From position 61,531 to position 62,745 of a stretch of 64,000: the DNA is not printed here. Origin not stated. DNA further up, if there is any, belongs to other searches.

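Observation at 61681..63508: DHH phosphoesterase, MazG-like NTP pyrophosphohydrolase and RGG/zinc-ribbon protein wedged between atpA and atpB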

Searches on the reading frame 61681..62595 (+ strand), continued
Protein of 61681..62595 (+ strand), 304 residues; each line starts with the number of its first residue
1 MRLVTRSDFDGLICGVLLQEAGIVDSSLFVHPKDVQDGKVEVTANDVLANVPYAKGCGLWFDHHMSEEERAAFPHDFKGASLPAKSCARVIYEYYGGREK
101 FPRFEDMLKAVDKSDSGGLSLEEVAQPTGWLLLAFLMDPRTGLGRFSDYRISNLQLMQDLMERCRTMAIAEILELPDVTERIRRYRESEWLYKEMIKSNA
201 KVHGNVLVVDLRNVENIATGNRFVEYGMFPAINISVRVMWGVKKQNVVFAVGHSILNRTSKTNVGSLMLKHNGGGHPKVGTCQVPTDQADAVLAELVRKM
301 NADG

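Call 32: search_protein_families(library=pfam, proteins=[L001:13334-14179:+, L001:14870-15532:+, L012:6503-7012:+, L012:9055-9966:+], max_evalue=1)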
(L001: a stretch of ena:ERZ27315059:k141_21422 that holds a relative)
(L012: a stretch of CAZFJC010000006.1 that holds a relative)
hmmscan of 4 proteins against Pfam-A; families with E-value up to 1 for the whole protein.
L001:13334-14179:+ (282 aa): 3 families
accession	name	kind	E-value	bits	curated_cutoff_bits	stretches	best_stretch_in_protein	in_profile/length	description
PF21209.4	Bac_rhamnosid-like_N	-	0.042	13.7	27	0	94-132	15-53/209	Alpha-rhamnosidase-like, bacteroidetes, N-terminal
PF10646.14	Germane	-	0.07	14.2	23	1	65-146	32-117/117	Sporulation and spore germination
PF16548.10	FlgT_N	-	0.67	10.9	28.8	1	39-81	16-57/87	Flagellar assembly protein T, N-terminal domain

L001:14870-15532:+ (221 aa): 1 family
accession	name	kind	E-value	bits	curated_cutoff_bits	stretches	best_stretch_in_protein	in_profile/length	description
PF21946.1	LppM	-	0.22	12.2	27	1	71-174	38-140/153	LppM domain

L012:6503-7012:+ (170 aa): 4 families
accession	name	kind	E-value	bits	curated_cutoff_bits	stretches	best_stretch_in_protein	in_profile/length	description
PF19502.5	DUF6036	-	1.8e-05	25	23.6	1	9-160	8-118/164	Nucleotidyltransferase of unknown function (DUF6036)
PF09970.15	DUF2204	-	4e-05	23.8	20.3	1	8-161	5-145/181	Nucleotidyl transferase of unknown function (DUF2204)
PF14907.12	NTP_transf_5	-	0.0041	17.2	31.2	1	8-86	60-124/249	Uncharacterised nucleotidyltransferase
PF10706.15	Aminoglyc_resit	-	0.015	15.9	21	1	10-66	4-60/149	Aminoglycoside-2''-adenylyltransferase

L012:9055-9966:+ (304 aa): 1 family
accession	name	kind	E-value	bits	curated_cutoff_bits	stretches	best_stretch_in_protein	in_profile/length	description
PF02272.25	DHHA1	-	0.012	16.5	25.9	1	262-300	55-100/102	DHHA1 domain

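Call 70: search_protein_families(library=padloc, proteins=[window:61681-62592:+, L012:6503-7012:+], max_evalue=0.01)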
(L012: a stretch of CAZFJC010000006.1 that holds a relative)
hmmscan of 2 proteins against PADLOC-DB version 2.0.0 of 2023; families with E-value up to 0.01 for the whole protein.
window:61681-62592:+ (304 aa): 0 families

L012:6503-7012:+ (170 aa): 0 families

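Call 86: search_protein_families(library=pfam, proteins=[L010:6782-7081:+, L012:5041-5340:+], max_evalue=10)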
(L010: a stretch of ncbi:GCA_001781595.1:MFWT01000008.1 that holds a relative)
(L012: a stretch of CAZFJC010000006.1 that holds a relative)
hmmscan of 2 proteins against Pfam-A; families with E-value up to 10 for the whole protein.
L010:6782-7081:+ (100 aa): 0 families

L012:5041-5340:+ (100 aa): 0 families
